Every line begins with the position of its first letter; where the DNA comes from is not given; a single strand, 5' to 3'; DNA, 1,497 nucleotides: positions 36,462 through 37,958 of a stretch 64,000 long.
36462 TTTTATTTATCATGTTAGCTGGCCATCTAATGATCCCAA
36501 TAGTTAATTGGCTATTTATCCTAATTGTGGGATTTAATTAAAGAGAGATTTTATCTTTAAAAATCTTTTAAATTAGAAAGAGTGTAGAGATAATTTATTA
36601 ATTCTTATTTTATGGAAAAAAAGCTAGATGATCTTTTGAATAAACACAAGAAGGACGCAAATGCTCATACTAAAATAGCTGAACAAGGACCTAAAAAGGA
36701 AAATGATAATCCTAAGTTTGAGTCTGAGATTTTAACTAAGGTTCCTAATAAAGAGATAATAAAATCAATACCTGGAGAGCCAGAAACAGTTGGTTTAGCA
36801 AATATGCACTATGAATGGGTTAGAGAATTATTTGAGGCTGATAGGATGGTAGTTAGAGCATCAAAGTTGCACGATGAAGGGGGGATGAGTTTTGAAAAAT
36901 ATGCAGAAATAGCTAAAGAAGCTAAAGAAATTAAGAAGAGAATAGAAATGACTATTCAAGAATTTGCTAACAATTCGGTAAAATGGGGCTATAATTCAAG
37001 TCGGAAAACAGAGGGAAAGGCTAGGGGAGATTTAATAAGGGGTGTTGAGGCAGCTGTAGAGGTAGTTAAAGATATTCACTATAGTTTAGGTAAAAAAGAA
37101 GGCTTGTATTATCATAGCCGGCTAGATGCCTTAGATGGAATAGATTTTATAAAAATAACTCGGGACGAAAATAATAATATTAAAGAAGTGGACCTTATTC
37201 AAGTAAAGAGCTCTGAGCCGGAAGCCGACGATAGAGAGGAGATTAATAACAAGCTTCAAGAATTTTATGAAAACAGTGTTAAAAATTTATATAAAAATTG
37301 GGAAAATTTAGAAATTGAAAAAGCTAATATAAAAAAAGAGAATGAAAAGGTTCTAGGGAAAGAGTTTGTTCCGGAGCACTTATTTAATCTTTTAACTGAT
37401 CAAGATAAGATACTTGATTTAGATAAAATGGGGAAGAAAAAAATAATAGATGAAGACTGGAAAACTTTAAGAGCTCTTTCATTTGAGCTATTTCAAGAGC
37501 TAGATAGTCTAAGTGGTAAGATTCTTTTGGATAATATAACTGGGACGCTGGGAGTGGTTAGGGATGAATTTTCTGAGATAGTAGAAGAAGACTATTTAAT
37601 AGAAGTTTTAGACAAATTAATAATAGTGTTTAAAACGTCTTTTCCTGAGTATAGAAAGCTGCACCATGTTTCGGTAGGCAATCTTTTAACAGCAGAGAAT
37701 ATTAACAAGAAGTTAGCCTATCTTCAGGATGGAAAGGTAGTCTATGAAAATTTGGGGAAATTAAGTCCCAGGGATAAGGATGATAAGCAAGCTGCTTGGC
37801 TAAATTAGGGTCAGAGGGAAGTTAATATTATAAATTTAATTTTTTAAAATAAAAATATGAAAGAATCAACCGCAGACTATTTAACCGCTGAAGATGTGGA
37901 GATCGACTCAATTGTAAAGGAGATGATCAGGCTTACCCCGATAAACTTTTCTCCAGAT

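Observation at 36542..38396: AT-rich two-gene insertion (398-aa PD-(D/E)xK-like protein plus 129-aa partner) wedged between an M50 protease gene and the rpsL promoter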

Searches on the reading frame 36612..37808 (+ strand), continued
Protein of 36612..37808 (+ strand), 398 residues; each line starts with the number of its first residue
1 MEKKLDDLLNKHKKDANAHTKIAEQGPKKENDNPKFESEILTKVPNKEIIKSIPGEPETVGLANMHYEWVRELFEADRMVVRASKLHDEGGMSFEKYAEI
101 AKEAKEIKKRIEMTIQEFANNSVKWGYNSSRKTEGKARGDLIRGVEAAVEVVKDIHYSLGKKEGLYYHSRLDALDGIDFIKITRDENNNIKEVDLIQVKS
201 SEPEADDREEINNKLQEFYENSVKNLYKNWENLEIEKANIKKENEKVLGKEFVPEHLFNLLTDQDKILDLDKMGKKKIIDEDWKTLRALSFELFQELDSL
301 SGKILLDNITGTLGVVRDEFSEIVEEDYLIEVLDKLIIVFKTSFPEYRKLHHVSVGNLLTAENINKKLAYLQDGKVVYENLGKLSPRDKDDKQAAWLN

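Call 66: search_protein_families(library=pfam, alignment_id=A4, max_evalue=10)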
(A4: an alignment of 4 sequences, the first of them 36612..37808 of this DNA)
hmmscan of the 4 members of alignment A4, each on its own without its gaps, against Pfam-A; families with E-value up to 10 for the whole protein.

A. member 1, window:36612-37808:+ (398 aa): 1 family
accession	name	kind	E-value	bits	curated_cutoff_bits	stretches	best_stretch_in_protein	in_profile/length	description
PF13739.11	PdaC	-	6.2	8.4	29.1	1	192-268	4-78/95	Deacetylase PdaC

B. families by the number of members that match (of 4 scanned): 2 families
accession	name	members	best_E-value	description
PF13739.11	PdaC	2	6.2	Deacetylase PdaC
PF14528.11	LAGLIDADG_3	1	0.24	LAGLIDADG-like domain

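Call 74: fold_search(model_id=the predicted structure, library=viral)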
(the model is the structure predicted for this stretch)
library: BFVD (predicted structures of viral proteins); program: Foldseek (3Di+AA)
matches with E <= 10: 332; with E <= 0.001: 0
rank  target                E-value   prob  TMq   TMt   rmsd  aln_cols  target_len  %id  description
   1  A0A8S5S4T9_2          4.2e-02  0.16  0.13  0.08  28.0       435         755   16  Minor tail protein [Siphoviridae sp. ctiV651]
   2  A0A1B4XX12            9.3e-02  0.16  0.11  0.15  22.7       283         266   13  Uncharacterized protein [Tenacibaculum phage pT24]
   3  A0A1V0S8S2            1.5e-01  0.23  0.08  0.05  16.4        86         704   13  Uncharacterized protein [Catovirus CTV1]
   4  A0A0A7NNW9            1.8e-01  0.28  0.19  0.07  27.4       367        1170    9  Lysin [Lactobacillus phage LfeInf]
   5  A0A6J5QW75            2.8e-01  0.09  0.12  0.11  38.2       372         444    9  Uncharacterized protein [uncultured Caudovirales phage]
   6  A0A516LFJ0            3.1e-01  0.16  0.09  0.14  23.7       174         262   15  (no name in the UniProt tables at hand)
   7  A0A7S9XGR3            3.3e-01  0.06  0.12  0.05  36.3       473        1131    9  Uncharacterized protein [Virus NIOZ-UU157]
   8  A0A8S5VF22            4.5e-01  0.33  0.14  0.38   7.0       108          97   18  Rubrerythrin [Siphoviridae sp. ctbxa26]
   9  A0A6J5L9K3            5.0e-01  0.13  0.11  0.14  16.6       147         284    5  PD-(D/E)XK nuclease superfamily [uncultured Caudovirales phage]
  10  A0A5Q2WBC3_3          5.6e-01  0.07  0.15  0.07  28.3       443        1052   10  (no name in the UniProt tables at hand)
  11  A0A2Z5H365            7.7e-01  0.08  0.12  0.05  35.6       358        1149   13  Tail length tape-measure protein [Escherichia phage Halfdan]
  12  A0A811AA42            7.7e-01  0.02  0.10  0.09  26.9       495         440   10  (no name in the UniProt tables at hand)
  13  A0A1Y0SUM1            8.1e-01  0.11  0.09  0.07   9.6        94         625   12  Uncharacterized protein [Pseudomonas phage Noxifer]
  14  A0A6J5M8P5            8.1e-01  0.04  0.11  0.09  27.4       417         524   11  Uncharacterized protein [uncultured Caudovirales phage]
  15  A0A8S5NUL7            8.5e-01  0.18  0.13  0.32   6.0        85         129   10  Uncharacterized protein [Siphoviridae sp. ctQ091]
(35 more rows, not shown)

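Call 75: search_protein_families(library=padloc, alignment_id=A4, max_evalue=10)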
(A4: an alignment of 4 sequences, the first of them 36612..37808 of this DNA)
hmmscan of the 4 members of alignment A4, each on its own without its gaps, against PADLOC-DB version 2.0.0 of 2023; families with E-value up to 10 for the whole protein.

A. member 1, window:36612-37808:+ (398 aa): 0 families

B. families by the number of members that match (of 4 scanned): 1 family
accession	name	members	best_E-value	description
PDLC01421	Cas8e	1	0.58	CAS-I-E; effector_LS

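Call 88: list_cluster_members(proteins=[window:36612-37808:+, window:37857-38246:+])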
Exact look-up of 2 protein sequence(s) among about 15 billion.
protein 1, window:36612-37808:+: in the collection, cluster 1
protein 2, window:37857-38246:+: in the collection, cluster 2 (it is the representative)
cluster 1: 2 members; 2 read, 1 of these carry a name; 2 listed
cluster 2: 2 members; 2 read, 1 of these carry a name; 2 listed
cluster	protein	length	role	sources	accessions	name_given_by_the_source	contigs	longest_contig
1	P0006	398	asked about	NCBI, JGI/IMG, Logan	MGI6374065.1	MAG: hypothetical protein ACOX0C_01895 [Patescibacteria group bacterium] | hypothetical protein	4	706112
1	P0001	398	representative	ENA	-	-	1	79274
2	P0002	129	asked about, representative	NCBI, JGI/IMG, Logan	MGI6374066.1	MAG: hypothetical protein ACOX0C_01900 [Patescibacteria group bacterium] | hypothetical protein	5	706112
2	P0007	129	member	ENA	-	-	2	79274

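Call 89: find_encoding_contigs(protein=window:36612-37808:+, flank=3000, max_places=6)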
Protein window:36612-37808:+ (398 aa): 7 contigs read that carry it; 3 places shown.
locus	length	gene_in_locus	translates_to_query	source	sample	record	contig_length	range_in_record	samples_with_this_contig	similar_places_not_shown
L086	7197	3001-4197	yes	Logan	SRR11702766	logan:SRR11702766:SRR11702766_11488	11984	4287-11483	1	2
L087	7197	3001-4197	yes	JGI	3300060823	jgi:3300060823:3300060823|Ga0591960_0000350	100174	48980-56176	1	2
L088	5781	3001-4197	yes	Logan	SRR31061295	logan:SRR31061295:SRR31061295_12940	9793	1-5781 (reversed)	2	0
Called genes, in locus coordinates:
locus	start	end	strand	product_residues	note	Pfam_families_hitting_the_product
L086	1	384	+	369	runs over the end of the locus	PF03462:PCRF, PF00472:RF-1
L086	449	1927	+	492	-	PF13567:DUF4131, PF03772:Competence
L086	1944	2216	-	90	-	PF00830:Ribosomal_L28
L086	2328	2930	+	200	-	PF02163:Peptidase_M50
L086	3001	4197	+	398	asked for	-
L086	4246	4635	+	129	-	-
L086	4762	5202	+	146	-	PF00164:Ribosom_S12_S23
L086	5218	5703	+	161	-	PF00177:Ribosomal_S7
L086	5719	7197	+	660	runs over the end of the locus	?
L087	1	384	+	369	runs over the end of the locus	PF03462:PCRF, PF00472:RF-1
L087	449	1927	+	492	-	PF13567:DUF4131, PF03772:Competence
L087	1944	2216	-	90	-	PF00830:Ribosomal_L28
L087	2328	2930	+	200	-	PF02163:Peptidase_M50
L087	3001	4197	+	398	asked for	-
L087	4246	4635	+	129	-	-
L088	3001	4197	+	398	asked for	-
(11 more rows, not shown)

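Call 105: search_dna_similar(query=window:36612-37808:+, collection=phages, mode=protein, max_evalue=0.01, max_rows=10)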
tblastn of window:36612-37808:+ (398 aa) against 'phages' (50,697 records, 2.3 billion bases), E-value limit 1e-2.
No match.

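Call 106: search_dna_similar(query=window:36612-37808:+, collection=plasmids, mode=protein, max_evalue=0.01, max_rows=10)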
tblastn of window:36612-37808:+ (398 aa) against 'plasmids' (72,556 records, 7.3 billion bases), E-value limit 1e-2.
No match.

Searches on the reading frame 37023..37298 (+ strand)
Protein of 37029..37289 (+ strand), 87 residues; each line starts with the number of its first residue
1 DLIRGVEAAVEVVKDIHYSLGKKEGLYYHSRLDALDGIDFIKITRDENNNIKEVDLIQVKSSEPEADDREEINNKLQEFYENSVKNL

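Call 35: search_protein_families(library=pfam, proteins=[window:37029-37289:+], max_evalue=10)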
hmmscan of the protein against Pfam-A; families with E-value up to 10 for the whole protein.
seq(87 aa): 0 families

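Call 73: search_solved_structures(query=A8, max_evalue=10, show_alignments=5)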
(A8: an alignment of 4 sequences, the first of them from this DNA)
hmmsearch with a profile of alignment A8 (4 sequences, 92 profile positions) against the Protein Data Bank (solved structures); distinct sequences matched with E-value up to 10: 5.
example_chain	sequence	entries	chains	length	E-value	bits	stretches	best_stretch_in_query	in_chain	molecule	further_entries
7qok_A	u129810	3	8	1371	1.5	12.2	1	33-70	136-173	Muzzle protein gp44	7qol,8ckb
1sfl_A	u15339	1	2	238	2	11.8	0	28-59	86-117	3-dehydroquinate dehydratase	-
8a8k_A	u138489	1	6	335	7.3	10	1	21-82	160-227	PAP phosphatase from Methanothermococcus thermolithotrophicus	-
6sfh_A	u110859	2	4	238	7.5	10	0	29-59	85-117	3-dehydroquinate dehydratase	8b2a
1sfj_A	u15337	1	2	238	8.9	9.7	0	29-59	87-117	3-dehydroquinate dehydratase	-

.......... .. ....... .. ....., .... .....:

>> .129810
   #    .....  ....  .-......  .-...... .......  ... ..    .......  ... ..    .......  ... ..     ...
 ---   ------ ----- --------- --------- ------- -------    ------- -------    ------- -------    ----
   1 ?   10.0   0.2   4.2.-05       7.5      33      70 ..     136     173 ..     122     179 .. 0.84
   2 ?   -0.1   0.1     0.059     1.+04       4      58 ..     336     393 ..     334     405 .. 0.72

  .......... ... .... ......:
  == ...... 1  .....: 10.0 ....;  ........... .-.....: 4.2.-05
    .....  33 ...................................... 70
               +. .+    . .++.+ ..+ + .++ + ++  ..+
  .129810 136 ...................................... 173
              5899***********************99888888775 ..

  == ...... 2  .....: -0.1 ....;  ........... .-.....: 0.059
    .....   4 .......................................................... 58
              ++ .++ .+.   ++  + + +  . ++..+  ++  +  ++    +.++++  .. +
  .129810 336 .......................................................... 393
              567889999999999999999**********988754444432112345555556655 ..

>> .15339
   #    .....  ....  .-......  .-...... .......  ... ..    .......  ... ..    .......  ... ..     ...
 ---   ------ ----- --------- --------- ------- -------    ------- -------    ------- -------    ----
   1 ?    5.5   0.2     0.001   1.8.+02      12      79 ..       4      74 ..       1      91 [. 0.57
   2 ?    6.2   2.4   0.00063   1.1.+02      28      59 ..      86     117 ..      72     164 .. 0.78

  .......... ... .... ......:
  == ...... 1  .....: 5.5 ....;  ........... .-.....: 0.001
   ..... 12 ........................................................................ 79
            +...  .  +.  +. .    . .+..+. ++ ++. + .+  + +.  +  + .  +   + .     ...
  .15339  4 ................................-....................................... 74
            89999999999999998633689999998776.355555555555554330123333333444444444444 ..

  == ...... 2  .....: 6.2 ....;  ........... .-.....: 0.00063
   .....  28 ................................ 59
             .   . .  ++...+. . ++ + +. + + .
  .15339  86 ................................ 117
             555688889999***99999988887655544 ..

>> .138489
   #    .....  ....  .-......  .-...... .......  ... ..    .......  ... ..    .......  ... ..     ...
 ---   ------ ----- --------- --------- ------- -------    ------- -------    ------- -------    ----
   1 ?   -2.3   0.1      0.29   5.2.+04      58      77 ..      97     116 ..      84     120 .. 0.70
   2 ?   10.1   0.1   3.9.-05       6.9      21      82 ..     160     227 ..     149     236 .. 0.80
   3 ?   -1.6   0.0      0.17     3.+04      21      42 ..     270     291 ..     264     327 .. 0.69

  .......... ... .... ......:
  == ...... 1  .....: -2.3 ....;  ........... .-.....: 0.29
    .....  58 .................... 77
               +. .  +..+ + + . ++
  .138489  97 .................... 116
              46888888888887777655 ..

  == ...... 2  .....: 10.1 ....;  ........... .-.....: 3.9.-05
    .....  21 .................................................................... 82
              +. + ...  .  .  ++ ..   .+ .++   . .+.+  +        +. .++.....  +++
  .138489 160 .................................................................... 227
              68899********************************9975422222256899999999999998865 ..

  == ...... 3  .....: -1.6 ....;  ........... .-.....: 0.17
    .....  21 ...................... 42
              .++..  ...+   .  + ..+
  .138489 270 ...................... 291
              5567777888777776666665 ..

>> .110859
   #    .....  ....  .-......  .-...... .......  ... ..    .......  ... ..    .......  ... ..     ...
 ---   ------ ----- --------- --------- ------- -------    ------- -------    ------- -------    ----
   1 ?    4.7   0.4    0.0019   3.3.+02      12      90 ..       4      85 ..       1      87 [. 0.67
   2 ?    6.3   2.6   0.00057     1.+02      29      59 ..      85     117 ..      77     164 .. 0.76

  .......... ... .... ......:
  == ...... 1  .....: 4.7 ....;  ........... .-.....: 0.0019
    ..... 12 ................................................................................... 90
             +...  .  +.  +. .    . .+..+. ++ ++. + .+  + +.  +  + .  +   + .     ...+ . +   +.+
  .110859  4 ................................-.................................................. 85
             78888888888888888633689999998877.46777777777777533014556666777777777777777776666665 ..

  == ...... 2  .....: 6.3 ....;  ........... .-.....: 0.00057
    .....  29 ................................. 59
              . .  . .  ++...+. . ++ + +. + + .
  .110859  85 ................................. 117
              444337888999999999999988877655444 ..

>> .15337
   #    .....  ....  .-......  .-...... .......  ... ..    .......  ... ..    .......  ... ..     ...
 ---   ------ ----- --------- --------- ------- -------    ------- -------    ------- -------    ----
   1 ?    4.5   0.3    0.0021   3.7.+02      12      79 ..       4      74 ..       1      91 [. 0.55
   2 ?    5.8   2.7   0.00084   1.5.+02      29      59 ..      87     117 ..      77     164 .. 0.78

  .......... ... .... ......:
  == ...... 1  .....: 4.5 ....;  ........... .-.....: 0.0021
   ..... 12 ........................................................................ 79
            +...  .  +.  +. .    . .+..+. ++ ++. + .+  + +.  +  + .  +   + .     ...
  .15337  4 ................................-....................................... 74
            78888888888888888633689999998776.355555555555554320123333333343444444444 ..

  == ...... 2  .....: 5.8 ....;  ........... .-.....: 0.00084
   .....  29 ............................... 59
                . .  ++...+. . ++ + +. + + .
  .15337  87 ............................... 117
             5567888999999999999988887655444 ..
